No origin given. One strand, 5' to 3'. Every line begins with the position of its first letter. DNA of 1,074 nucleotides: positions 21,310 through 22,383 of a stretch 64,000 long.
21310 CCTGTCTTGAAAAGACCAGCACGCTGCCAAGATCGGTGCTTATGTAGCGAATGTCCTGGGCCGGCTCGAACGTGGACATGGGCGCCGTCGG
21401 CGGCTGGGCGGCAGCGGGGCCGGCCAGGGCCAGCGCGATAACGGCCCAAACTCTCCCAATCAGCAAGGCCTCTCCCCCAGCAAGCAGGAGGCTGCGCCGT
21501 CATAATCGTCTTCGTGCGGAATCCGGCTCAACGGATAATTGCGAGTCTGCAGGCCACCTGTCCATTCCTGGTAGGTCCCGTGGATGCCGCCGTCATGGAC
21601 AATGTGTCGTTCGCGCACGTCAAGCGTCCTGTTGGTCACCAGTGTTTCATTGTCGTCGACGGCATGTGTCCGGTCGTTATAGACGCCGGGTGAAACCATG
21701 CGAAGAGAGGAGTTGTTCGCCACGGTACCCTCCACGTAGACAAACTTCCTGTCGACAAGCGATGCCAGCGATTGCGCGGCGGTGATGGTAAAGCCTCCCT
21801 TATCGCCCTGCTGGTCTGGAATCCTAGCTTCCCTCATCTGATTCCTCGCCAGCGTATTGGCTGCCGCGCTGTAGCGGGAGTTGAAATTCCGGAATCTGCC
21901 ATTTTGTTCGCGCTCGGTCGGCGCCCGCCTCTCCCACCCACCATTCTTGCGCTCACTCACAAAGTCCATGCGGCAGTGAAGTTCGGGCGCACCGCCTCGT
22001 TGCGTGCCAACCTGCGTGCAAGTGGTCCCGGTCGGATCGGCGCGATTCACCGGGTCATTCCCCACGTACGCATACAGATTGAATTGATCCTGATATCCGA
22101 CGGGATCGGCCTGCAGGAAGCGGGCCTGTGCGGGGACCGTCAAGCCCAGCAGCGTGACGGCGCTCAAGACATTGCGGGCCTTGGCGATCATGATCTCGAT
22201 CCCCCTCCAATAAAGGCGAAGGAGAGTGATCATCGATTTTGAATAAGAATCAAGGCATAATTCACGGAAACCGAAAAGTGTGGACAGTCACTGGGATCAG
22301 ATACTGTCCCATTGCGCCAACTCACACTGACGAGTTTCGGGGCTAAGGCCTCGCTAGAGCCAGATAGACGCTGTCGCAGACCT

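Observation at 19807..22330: Candidate new system: Sec-exported mini-Rhs, immunity-like partner and transglutaminase-like protein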

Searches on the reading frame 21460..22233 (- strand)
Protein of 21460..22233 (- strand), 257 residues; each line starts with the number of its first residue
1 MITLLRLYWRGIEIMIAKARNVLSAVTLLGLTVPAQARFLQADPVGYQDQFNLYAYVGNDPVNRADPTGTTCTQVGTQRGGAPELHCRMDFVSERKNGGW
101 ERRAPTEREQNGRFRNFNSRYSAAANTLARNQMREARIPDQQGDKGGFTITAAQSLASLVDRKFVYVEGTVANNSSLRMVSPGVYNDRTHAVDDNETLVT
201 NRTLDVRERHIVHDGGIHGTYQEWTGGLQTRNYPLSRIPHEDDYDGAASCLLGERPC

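Call 3: search_protein_families(library=pfam, proteins=[window:21460-22233:-], max_evalue=1)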
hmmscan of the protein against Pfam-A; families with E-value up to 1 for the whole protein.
window:21460-22233:- (257 aa): 0 families

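Call 4: search_protein_families(library=ncbifam, proteins=[window:21460-22233:-], max_evalue=1)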
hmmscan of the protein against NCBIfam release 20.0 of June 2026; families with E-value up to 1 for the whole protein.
window:21460-22233:- (257 aa): 1 family
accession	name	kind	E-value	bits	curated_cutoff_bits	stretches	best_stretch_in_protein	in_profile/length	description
TIGR03696.1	Rhs_assc_core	domain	1e-11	45.2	32.5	1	34-69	40-75/76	RHS repeat-associated core domain-containing protein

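Call 5: find_homologous_proteins(query=window:21460-22233:-)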
Query window:21460-22233:- (257 aa): 147 proteins with E <= 0.001 among 1037 candidates; the best 120 are listed.
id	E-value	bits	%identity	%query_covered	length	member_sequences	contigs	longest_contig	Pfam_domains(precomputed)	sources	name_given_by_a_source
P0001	1.7e-162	557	100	95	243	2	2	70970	-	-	-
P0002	2.2e-139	481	88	94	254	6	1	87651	-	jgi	jgi:hypothetical protein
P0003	7.1e-108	378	72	89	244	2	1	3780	-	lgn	-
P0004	2.3e-101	357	68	95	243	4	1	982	-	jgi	-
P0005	5.5e-96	339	65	95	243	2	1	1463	-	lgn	-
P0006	1.3e-76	276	58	87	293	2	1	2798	-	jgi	jgi:RHS repeat-associated protein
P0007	5.8e-71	257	53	92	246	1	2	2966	-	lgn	-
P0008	5.6e-67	244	51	92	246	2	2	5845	-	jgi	jgi:hypothetical protein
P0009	7.3e-64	234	52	87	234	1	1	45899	-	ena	-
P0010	1.0e-63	233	51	86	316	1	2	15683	-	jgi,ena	-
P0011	1.1e-61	227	49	91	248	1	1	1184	-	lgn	-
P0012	8.8e-61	224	47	93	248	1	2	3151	-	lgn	-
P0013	5.6e-59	218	51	87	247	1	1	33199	-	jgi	jgi:hypothetical protein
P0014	2.6e-56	209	49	87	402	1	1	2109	PF25023.2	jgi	jgi:RHS repeat-associated protein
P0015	8.4e-56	208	49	88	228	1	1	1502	-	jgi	jgi:hypothetical protein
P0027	4.6e-43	166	43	95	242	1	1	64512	-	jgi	jgi:hypothetical protein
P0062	7.3e-13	67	67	19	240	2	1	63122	-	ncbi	ncbi:MAG: RHS repeat-associated core domain-containing protein [Pseudomonadota bacterium]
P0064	9.0e-13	67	65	21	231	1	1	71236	PF12697.14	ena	-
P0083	2.8e-11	62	71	19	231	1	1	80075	-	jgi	jgi:uncharacterized protein RhaS with RHS repeats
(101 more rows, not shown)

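Call 13: find_encoding_contigs(protein=P0002, flank=6000, max_places=3)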
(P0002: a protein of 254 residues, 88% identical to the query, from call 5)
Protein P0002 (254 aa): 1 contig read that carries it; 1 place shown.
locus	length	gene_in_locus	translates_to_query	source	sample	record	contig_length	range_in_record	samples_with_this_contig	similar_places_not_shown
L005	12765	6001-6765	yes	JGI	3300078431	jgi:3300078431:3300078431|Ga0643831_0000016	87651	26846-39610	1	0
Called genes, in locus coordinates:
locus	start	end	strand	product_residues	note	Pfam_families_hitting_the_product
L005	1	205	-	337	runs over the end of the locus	PF02779:Transket_pyr, PF02780:Transketolase_C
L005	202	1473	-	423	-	PF12573:OxoDH_E1alpha_N, PF00676:E1_dh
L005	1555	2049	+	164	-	PF00300:His_Phos_1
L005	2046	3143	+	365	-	PF01244:Peptidase_M19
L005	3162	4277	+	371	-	PF00696:AA_kinase, PF01472:PUA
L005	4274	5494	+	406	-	PF00171:Aldedh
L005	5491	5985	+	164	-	PF13302:Acetyltransf_3, PF13420:Acetyltransf_4 (faint), PF00583:Acetyltransf_1, PF13508:Acetyltransf_7 (weak), PF13523:Acetyltransf_8 (weak)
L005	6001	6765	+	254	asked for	-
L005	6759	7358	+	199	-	-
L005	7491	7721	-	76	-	-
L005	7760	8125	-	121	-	PF04024:PspC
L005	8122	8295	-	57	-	-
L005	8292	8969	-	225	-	PF04012:PspA_IM30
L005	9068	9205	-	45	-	-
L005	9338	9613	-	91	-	-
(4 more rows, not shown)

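Call 14: find_encoding_contigs(protein=P0013, flank=6000, max_places=3)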
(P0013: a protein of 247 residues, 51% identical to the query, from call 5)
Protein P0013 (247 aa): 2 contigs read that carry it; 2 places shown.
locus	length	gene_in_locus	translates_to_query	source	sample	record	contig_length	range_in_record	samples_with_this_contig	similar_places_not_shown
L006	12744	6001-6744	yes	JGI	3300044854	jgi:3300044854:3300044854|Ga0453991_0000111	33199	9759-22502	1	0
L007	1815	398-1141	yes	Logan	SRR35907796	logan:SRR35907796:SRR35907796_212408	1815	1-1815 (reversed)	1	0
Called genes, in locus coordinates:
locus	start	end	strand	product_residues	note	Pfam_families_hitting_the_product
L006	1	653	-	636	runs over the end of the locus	PF02705:K_trans, PF22776:K_trans_C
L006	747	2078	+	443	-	PF13493:DUF4118, PF00486:Trans_reg_C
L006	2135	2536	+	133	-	PF01124:MAPEG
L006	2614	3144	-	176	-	PF01872:RibD_C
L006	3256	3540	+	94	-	-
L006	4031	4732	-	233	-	PF00072:Response_reg, PF00486:Trans_reg_C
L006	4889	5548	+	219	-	PF00849:PseudoU_synth_2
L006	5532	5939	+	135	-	PF00472:RF-1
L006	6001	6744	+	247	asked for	-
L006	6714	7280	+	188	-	-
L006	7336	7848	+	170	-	PF01590:GAF, PF13185:GAF_2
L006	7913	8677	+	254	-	PF11776:RcnB (weak)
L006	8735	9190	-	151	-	PF00582:Usp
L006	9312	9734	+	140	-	-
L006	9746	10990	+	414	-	PF00364:Biotin_lipoyl, PF25984:BSH_YknX (faint), PF25997:BSH_YhbJ, PF02817:E3_binding, PF00198:2-oxoacid_dh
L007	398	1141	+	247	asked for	-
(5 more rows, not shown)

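Call 15: find_encoding_contigs(protein=P0027, flank=6000, max_places=3)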
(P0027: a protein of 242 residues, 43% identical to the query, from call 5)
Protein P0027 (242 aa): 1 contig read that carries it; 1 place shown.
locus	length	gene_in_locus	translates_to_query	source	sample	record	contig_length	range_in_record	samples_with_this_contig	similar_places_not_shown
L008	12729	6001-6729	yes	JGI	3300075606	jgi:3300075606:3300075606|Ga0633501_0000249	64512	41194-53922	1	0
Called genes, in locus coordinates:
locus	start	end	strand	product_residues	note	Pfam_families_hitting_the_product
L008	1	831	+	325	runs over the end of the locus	PF01073:3Beta_HSD, PF01370:Epimerase, PF04321:RmlD_sub_bind, PF13460:NAD_binding_10 (weak), PF16363:GDP_Man_Dehyd, PF02719:Polysacc_synt_2, PF07993:NAD_binding_4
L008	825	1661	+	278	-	PF00753:Lactamase_B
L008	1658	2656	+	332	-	PF08240:ADH_N, PF00107:ADH_zinc_N, PF13602:ADH_zinc_N_2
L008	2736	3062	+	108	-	PF07345:ATPaseInh_sub_z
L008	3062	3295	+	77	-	PF01722:BolA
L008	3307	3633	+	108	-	PF00462:Glutaredoxin, PF13417:GST_N_3 (weak)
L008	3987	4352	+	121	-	PF03965:Penicillinase_R, PF08100:Dimerisation (faint)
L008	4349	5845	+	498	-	PF05569:Peptidase_M56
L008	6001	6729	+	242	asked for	-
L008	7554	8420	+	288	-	PF00753:Lactamase_B, PF17778:WHD_BLACT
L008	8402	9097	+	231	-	PF14014:DUF4230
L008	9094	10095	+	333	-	PF02445:NadA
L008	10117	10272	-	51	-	-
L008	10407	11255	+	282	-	PF02749:QRPTase_N, PF01729:QRPTase_C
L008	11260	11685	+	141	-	-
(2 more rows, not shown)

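Call 27: predict_structure(alignment_id=A1)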
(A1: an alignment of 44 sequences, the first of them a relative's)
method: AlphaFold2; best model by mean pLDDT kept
length: 243 residues; sequences in the alignment: 44
mean_pLDDT: 82.3   pTM: 0.75
mean pLDDT of the five models: 82.3, 81.6, 80.7, 80.6, 80.1
residues with pLDDT >= 90: 151; 70-90: 28; 50-70: 29; < 50: 35
segments of 3 or more residues with pLDDT < 50: 1-4, 22-47
pLDDT, mean of each block of 10 residues (from residue 1): 49 53 47 43 47 67 95 95 91 95 98 98 96 98 95 78 79 91 92 96 96 87 90 98 88
secondary structure, 60 per line:
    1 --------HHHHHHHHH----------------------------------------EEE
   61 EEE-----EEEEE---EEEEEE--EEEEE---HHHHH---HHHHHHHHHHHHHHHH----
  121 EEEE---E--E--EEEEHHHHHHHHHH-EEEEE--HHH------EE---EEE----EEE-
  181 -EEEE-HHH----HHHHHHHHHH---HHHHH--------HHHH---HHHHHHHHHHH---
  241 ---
elements in order: H9-17 E58-63 E69-73 E77-82 E85-89 H93-97 H101-116 E121-124 E134-137 H138-147 E149-153 E170-172 E177-179 E182-185 H194-203 H207-211 H220-223 H227-237

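Call 30: fold_search(model_id=the predicted structure, library=pdb)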
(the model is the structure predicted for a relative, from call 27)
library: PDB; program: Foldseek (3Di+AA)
matches with E <= 10: 115; with E <= 0.001: 0
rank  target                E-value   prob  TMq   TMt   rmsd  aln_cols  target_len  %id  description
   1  3mxp                  1.4e+00  0.04  0.12  0.18  14.1       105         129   10  Crystal structure of Staphylococcal nuclease variant Delta+PHS T62A at cryogenic temperature (released 2011-03-23)
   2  5cv6                  1.9e+00  0.03  0.12  0.18  14.3       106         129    9  Crystal structure of Staphylococcal nuclease variant Delta+PHS V66H/I92E at cryogenic temperature (released 2015-08-12)
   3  9f4i_B                2.0e+00  0.02  0.09  0.07  14.2       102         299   13  Room temperature structure of Glycine max phyA in Pfr (released 2025-01-08)
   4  4gqu                  2.0e+00  0.01  0.14  0.16  16.7       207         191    9  Crystal structure of HisB from Mycobacterium tuberculosis (released 2013-08-28)
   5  5igd                  2.1e+00  0.03  0.12  0.19  14.3       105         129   10  Crystal structure of Staphylococcal nuclease variant Delta+PHS T62H/I92E at cryogenic temperature (released 2016-03-09)
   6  5i9p                  2.3e+00  0.03  0.12  0.18  14.4       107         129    9  Crystal structure of Staphylococcal nuclease variant Delta+PHS T62H at cryogenic temperature (released 2016-03-09)
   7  8uu8_G                2.3e+00  0.03  0.11  0.14  15.0        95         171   17  Cryo-EM structure of the Listeria innocua 70S ribosome (head-swiveled) in complex with HflXr and pe/E-tRNA (structure  (released 2024-02-28)
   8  1oz9                  2.4e+00  0.07  0.23  0.34   6.4       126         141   10  Crystal structure of AQ_1354, a hypothetical protein from Aquifex aeolicus (released 2003-09-23)
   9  3bdc                  2.6e+00  0.03  0.12  0.18  14.1       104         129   10  Crystal structure of Staphylococcal nuclease variant Delta+PHS at cryogenic temperature (released 2008-11-04)
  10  5c5m                  2.6e+00  0.03  0.12  0.18  14.4       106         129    9  Crystal structure of Staphylococcal nuclease variant Delta+PHS T62D / V104E at cryogenic temperature (released 2015-07-08)
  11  5e3f                  2.6e+00  0.03  0.12  0.18  14.3       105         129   10  Crystal structure of Staphylococcal nuclease variant Delta+PHS I92K at cryogenic temperature (released 2015-10-14)
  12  5hur                  2.6e+00  0.03  0.12  0.19  14.1       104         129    9  Crystal structure of Staphylococcal nuclease variant Delta+PHS L25T/I92K at cryogenic temperature (released 2016-02-10)
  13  5igc                  2.6e+00  0.03  0.12  0.18  14.4       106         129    9  Crystal structure of Staphylococcal nuclease variant Delta+PHS V23E/V66H at cryogenic temperature (released 2016-03-09)
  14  6xsc                  2.6e+00  0.03  0.12  0.19  14.3       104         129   10  Crystal structure of Staphylococcal nuclease variant Delta+PHS V23T at cryogenic temperature (released 2020-08-19)
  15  3owf                  2.6e+00  0.03  0.12  0.18  13.5       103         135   11  Crystal structure of Staphylococcal nuclease variant Delta+PHS V66R at cryogenic temperature (released 2010-10-20)
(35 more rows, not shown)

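Call 49: search_solved_structures(query=A1, max_evalue=10, show_alignments=2)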
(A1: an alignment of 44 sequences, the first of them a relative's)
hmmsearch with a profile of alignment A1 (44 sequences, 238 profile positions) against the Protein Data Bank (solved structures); distinct sequences matched with E-value up to 10: 24.
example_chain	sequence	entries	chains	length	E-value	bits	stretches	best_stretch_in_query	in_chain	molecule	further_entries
9pt5_A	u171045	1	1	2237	4.4e-07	33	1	21-65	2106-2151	Teneurin-like protein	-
8qjc_A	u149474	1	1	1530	5.2e-07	32.7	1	24-69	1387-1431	T6SS-associated Rhs core and toxin domain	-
9c4k_Q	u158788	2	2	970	9.3e-05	25.3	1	20-59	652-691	Toxin subunit YenC2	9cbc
9ifo_A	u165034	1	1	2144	0.00012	25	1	21-57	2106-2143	Teneurin-Like Protein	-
4igl_B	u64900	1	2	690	0.00016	24.6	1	20-58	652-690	YenC2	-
7q97_A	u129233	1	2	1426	0.00018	24.4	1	20-79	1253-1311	Rhs family protein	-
8qjd_A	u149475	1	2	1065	0.00018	24.4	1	24-57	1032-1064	Salmonella bongori Rhs core domain (residues 360-1420)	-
8qjb_A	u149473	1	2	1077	0.00019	24.3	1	24-57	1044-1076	T6SS-associated Rhs core domain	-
6h6e_F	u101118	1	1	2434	0.0014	21.5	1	21-61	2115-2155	TcdB2,TccC3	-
6suf_F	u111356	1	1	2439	0.0014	21.5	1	21-61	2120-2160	TcdB2,TccC3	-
8h8b_A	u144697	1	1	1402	0.002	21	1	19-63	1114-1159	Putative Rhs-family protein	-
6l7i_G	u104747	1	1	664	0.0021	20.9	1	20-57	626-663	TccC2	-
6sup_A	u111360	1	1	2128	0.0023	20.8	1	21-59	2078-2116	TcdB2,TccC3,Cell division control protein 42 homolog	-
5kis_B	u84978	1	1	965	0.0025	20.7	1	20-57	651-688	RHS2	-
6suq_A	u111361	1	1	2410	0.0027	20.5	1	21-58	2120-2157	TcdB2,TccC3,Genome polyprotein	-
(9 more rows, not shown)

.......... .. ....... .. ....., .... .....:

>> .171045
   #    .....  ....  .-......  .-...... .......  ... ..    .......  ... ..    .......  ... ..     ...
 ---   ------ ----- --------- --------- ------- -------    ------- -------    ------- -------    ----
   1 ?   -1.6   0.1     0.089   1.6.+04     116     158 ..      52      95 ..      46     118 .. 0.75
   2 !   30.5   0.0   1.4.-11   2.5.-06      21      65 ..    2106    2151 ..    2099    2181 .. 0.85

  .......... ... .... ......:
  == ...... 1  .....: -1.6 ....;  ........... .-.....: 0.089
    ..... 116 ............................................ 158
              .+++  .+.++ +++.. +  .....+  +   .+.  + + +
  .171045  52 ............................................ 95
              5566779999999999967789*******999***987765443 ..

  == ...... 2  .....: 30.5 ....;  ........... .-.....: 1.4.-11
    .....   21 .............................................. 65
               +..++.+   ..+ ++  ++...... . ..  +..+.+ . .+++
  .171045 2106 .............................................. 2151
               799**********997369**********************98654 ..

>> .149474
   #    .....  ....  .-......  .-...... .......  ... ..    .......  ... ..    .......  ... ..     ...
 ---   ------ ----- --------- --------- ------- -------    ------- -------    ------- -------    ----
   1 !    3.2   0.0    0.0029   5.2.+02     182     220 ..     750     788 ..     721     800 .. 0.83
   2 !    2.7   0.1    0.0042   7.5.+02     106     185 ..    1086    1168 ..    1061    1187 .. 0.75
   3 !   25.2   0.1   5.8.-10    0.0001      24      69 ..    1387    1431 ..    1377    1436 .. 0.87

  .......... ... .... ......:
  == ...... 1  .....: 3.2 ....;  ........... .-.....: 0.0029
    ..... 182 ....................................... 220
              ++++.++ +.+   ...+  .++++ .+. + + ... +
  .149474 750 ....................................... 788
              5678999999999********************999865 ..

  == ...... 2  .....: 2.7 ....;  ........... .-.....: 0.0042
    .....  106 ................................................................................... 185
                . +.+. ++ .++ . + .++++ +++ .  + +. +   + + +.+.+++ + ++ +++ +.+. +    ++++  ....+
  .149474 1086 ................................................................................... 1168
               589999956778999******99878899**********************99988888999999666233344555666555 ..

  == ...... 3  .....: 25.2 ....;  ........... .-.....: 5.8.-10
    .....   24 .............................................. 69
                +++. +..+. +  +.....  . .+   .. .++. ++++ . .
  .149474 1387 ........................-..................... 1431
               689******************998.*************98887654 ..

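Call 65: search_protein_families(library=pfam, alignment_id=A1, max_evalue=1)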
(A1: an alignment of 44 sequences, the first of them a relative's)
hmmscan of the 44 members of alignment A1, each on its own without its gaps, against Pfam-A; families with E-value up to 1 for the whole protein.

A. member 1, P0001 (243 aa): 0 families

B. families by the number of members that match (of 44 scanned): 9 families
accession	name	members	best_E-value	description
PF25215.1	HVO_B0008_C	2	0.0063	HVO_B0008 C-terminal domain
PF03259.23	Robl_LC7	1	0.025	Roadblock/LC7 domain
PF19536.4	POU2F1_C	1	0.053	POU domain, class 2, transcription factor 1 C-terminal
PF00821.23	PEPCK_GTP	1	0.13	Phosphoenolpyruvate carboxykinase C-terminal P-loop domain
PF00181.30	Ribosomal_L2_N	1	0.13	Ribosomal Proteins L2, RNA binding N-terminal domain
PF15260.11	FAM219A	1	0.17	Protein family FAM219A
PF19971.4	TCAD2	1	0.17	Ternary complex associated domain 2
PF11504.14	Colicin_Ia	1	0.17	Colicin Ia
PF23846.1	Cache_WalK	1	0.21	WalK sensor protein kinase Chache domain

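Call 76: find_encoding_contigs(protein=P0062, flank=4000, max_places=1)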
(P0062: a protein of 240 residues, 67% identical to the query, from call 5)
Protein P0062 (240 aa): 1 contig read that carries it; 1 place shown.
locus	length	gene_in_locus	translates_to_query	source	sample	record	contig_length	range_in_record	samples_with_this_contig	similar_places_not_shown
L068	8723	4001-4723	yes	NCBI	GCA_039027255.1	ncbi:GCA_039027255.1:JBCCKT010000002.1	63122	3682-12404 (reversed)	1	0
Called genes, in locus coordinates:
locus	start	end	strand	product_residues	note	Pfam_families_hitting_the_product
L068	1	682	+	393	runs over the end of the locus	PF00753:Lactamase_B (faint)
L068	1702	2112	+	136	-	-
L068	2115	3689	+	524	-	PF01565:FAD_binding_4, PF04030:ALO (weak)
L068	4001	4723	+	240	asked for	-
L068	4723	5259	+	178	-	-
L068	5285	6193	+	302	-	PF13369:Transglut_core2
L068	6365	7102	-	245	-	PF05985:EutC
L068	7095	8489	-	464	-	PF06751:EutB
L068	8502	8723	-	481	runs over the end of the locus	PF00324:AA_permease, PF13520:AA_permease_2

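Call 77: find_encoding_contigs(protein=P0064, flank=4000, max_places=1)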
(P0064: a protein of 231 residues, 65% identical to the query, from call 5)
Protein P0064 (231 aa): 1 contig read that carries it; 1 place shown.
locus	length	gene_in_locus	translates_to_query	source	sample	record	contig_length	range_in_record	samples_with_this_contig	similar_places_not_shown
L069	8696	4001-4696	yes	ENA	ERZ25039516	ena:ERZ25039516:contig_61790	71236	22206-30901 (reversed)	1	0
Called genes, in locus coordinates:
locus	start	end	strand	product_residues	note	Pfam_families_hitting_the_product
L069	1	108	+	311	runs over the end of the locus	PF14257:DUF4349 (weak)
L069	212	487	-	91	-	PF03466:LysR_substrate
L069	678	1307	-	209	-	PF00126:HTH_1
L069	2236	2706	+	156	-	-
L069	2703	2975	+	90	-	-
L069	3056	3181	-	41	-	-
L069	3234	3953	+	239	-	PF00266:Aminotran_5, PF22580:KYNU_C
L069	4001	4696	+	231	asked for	PF12697:Abhydrolase_6 (weak)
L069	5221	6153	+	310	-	PF13369:Transglut_core2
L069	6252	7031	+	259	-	PF01259:SAICAR_synt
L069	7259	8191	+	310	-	PF01545:Cation_efflux, PF16916:ZT_dimer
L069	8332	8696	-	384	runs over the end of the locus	PF01551:Peptidase_M23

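Call 78: find_encoding_contigs(protein=P0083, flank=4000, max_places=1)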
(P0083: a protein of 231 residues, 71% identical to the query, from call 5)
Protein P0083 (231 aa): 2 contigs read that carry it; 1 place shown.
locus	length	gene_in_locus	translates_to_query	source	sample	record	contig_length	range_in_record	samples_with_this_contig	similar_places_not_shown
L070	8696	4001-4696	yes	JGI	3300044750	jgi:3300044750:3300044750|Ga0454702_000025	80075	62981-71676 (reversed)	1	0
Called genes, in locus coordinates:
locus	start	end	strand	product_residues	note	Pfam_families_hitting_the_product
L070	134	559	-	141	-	PF01741:MscL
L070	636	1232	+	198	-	PF04011:LemA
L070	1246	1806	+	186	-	PF04536:TPM_phosphatase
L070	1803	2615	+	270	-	PF04536:TPM_phosphatase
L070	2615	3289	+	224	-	PF04536:TPM_phosphatase (faint)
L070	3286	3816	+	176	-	PF00293:NUDIX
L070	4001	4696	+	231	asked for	-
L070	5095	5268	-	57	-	-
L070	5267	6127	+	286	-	PF13369:Transglut_core2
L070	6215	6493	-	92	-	PF04800:NDUS4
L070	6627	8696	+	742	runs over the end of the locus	PF20256:MoCoBD_2 (weak), PF02738:MoCoBD_1, PF20256:MoCoBD_2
